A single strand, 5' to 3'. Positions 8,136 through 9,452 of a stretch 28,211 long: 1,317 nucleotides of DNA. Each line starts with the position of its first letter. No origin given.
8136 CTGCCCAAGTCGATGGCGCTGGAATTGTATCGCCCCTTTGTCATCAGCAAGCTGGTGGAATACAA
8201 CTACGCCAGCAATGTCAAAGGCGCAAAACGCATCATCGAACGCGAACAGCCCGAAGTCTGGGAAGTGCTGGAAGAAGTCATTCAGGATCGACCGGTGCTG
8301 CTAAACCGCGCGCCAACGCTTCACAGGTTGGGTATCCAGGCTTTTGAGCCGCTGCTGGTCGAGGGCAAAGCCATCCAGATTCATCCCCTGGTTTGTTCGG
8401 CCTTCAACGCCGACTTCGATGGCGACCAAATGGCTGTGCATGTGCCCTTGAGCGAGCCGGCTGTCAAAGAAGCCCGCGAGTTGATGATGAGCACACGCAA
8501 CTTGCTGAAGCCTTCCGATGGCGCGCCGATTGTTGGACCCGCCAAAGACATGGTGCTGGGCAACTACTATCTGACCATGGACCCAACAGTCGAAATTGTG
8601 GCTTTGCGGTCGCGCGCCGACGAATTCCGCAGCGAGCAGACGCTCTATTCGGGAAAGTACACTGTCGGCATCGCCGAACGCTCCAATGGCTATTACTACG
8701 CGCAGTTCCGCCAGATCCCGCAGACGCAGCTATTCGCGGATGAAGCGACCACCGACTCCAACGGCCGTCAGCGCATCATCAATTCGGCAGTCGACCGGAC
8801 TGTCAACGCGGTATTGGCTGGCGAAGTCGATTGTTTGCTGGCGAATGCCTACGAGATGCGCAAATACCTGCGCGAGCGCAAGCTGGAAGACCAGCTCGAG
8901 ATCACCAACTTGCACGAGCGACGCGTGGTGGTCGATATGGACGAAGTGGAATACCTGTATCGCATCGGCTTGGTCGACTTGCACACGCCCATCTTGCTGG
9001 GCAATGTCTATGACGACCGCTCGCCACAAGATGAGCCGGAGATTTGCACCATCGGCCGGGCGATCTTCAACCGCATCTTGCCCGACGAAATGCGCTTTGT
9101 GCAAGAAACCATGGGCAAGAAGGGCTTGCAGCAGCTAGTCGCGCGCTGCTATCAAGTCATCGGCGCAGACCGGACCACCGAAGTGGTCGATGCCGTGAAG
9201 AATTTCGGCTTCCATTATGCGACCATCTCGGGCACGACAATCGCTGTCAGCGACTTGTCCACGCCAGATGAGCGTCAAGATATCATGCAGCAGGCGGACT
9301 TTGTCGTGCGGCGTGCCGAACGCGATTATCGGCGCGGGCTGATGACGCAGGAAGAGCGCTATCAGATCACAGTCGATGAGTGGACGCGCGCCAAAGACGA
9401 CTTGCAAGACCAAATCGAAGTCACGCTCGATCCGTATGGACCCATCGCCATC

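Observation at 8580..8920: RNA polymerase beta' carries a ~110-aa insertion resembling lobe II of a family-3 solute-binding protein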

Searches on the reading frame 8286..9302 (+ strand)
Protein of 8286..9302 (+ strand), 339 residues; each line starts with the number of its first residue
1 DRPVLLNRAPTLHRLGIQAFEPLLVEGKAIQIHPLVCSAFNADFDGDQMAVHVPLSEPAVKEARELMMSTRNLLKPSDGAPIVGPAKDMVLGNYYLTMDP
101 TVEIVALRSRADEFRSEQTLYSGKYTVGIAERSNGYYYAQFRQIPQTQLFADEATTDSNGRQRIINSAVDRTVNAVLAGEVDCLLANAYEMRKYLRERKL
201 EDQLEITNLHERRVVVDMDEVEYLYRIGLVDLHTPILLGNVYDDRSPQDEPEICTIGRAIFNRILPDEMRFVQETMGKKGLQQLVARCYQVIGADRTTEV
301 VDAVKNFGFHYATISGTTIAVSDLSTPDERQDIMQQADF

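Call 69: search_solved_structures(query=window:8286-9302:+, max_evalue=1e-10, show_alignments=5)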
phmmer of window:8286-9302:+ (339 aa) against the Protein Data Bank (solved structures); distinct sequences matched with E-value up to 1e-10: 97 (the best 60 are shown).
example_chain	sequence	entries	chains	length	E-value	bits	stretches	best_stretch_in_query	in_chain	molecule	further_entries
7xya_D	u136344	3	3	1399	4.8e-57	196.9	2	2-99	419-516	DNA-directed RNA polymerase subunit beta'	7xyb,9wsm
7f0r_D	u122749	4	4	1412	4.9e-57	196.8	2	2-99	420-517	DNA-directed RNA polymerase subunit beta'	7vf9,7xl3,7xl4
6vys_AE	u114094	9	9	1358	5.6e-57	196.6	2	2-99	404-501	DNA-directed RNA polymerase subunit | DNA-directed RNA polymerase subunit beta | DNA-directed RNA polymerase subunit beta'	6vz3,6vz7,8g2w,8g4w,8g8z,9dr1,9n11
8t00_J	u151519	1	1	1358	5.6e-57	196.6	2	2-99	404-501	DNA-directed RNA polymerase subunit beta'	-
8t0l_J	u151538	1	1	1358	5.6e-57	196.6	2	2-99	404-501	DNA-directed RNA polymerase subunit beta'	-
9n07_J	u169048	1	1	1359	5.6e-57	196.6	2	2-99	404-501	DNA-directed RNA polymerase subunit beta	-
9gur_4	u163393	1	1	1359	5.6e-57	196.6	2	2-99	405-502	DNA-directed RNA polymerase subunit beta'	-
7mkn_D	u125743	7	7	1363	5.7e-57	196.6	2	2-99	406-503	DNA-directed RNA polymerase subunit beta'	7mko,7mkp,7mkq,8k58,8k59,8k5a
6awb_04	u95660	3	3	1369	5.7e-57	196.6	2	2-99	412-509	DNA-directed RNA polymerase subunit beta'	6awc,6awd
8g1s_J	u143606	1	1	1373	5.8e-57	196.6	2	2-99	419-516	DNA-directed RNA polymerase subunit beta'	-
8re4_D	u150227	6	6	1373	5.8e-57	196.6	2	2-99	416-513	DNA-directed RNA polymerase subunit beta'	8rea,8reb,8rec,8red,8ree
9q94_D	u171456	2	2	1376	5.8e-57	196.6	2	2-99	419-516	DNA-directed RNA polymerase subunit beta'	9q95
8aby_D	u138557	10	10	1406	6.1e-57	196.5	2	2-99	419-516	DNA-directed RNA polymerase subunit beta'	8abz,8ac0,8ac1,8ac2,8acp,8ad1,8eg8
8eg7_J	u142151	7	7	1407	6.2e-57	196.5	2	2-99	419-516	DNA-directed RNA polymerase subunit beta'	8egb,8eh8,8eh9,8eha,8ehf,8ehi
10ma_J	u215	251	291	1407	6.2e-57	196.5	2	2-99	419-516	DNA-directed RNA polymerase subunit beta' | Escherichia coli RNA polymerase beta' subunit | DNA-DIRECTED RNA POLYMERASE BETA'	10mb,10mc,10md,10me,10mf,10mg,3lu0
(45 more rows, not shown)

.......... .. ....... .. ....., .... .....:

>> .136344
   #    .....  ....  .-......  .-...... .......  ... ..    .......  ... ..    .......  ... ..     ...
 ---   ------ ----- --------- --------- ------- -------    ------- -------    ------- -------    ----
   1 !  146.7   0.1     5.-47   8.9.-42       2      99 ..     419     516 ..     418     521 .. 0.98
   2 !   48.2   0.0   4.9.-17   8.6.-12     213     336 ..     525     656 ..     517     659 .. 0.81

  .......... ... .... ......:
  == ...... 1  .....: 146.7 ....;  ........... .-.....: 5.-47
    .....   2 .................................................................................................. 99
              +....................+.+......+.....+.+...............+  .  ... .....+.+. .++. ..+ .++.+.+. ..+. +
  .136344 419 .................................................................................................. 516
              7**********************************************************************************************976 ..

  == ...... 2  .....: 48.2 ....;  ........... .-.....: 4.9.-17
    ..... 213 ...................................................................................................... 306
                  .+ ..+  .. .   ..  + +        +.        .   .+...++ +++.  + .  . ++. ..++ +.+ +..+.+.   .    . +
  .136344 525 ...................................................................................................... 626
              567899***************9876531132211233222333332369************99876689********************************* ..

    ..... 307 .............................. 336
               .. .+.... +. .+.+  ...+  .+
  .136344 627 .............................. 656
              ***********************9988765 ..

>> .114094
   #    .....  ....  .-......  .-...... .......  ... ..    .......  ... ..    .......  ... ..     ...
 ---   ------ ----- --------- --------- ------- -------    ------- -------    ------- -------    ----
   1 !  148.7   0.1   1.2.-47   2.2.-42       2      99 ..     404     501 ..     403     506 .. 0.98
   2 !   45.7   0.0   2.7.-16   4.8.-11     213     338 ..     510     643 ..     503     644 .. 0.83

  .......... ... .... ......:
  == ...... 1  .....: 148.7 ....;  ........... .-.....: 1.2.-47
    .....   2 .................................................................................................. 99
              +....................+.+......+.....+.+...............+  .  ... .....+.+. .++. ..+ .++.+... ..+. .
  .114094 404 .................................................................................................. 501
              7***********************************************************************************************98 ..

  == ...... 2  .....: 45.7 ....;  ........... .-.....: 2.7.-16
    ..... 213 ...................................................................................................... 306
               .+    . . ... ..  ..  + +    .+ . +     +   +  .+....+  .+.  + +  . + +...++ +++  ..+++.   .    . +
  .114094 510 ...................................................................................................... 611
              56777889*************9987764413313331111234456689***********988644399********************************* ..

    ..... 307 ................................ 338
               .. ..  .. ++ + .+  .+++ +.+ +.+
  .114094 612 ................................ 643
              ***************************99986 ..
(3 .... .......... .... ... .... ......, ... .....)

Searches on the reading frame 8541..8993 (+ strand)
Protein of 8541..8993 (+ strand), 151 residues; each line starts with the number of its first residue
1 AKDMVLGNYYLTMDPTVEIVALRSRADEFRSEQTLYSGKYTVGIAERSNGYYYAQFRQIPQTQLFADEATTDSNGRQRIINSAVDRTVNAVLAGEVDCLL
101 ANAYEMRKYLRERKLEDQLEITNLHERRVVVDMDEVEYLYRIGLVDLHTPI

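Call 10: find_related_loci(query=window:8541-8993:+, collection=genome_contigs, flank=5000)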
Query seq(151 aa) (151 aa) in genome_contigs; peptide patterns used: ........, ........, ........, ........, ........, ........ (x = any residue, [..] = any of these).
399 stretches matched a pattern; 228 encode a relative of the query (tblastn E <= 1e-3); the best 80 are kept; 80 distinct loci.
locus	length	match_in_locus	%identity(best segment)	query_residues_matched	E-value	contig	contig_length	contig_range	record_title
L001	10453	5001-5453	98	1-151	9e-99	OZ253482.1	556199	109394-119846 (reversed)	MAG: Phototrophicaceae bacterium isolate cf0c7cad-a8bd-48da-b605-58d1de6f1e81 genome assembly, chromosome: 1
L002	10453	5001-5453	94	1-151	1e-96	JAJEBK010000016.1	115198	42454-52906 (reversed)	MAG: Anaerolineae bacterium isolate jk18x9bins.15 k141_351864, whole genome shotgun sequence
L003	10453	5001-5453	93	1-151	2e-95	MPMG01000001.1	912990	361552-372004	MAG: Chloroflexi bacterium bin20 NODE_2_length_912990_cov_20.0043_ID_3, whole genome shotgun sequence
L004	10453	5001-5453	93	1-151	1e-94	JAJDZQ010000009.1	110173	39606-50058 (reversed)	MAG: Anaerolineae bacterium isolate jk18x44bins.10 k141_2344220, whole genome shotgun sequence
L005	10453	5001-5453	89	1-151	4e-90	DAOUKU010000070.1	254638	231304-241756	MAG TPA_asm: Anaerolineae bacterium isolate S7_360 k113_532762, whole genome shotgun sequence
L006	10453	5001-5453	87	1-151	3e-90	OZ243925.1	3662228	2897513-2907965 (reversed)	MAG: Phototrophicaceae bacterium isolate ee4a4175-e3a0-486e-9b26-e9a0992960d0 genome assembly, chromosome: 1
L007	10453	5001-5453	87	1-151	1e-89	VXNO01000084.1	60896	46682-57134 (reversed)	MAG: Chloroflexi bacterium isolate SB0662_bin_10 NODE_525_length_60896_cov_56.248171, whole genome shotgun sequence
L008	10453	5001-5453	87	1-151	6e-89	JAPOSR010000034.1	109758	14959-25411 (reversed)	MAG: Chloroflexota bacterium isolate CAR2_bin_3 NODE_32_length_109758_cov_8.45615, whole genome shotgun sequence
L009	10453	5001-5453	79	1-151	8e-82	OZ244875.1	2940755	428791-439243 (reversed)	MAG: Phototrophicaceae bacterium isolate 8aaf9c89-b637-4e7e-ac2d-c8c55a6faeb7 genome assembly, chromosome: 2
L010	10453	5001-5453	78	1-151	1e-80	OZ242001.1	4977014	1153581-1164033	MAG: Phototrophicaceae bacterium isolate 90ebbc2a-e2a5-443f-8293-0c8ddafa7351 genome assembly, chromosome: 1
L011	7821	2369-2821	79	1-151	7e-81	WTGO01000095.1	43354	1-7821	MAG: Chloroflexi bacterium isolate CO36388bin_17 NODE_209_length_43354_cov_19.177879, whole genome shotgun sequence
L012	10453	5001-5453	78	1-151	3e-80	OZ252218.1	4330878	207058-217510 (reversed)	MAG: Phototrophicaceae bacterium isolate d8f7b2d0-96c0-4b0c-ac23-41a8c70a6e64 genome assembly, chromosome: 1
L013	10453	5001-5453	78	1-151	3e-80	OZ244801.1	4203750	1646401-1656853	MAG: Phototrophicaceae bacterium isolate 9ab095b2-e58d-45e3-a73e-a8dbd3e9c5fd genome assembly, chromosome: 1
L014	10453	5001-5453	79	1-151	3e-80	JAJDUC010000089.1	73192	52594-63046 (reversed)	MAG: Anaerolineae bacterium isolate jk18x1bzbins.63 k141_366195, whole genome shotgun sequence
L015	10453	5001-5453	79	1-151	2e-80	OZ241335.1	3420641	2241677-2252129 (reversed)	MAG: Phototrophicaceae bacterium isolate 61b479c2-c963-43d9-95c0-5819b8be15f9 genome assembly, chromosome: 1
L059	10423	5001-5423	74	1-151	2e-70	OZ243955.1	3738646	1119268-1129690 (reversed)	MAG: Aggregatilineales bacterium isolate 615d4995-bd2f-4452-af07-51a2ff7b996e genome assembly, chromosome: 1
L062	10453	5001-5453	67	1-151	4e-66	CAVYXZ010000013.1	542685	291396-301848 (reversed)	MAG: uncultured Chloroflexia bacterium isolate MFD05684.bin.2.88 genome assembly, contig: contig_6950, whole genome shot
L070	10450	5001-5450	64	1-151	1e-63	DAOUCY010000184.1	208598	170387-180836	MAG TPA_asm: Anaerolineae bacterium isolate H89_877 203481, whole genome shotgun sequence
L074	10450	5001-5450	65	1-151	6e-63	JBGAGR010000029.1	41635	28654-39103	MAG: Aggregatilineales bacterium isolate MAG_MBR_H125.63 MBRH125-63_opera_contig_2444, whole genome shotgun sequence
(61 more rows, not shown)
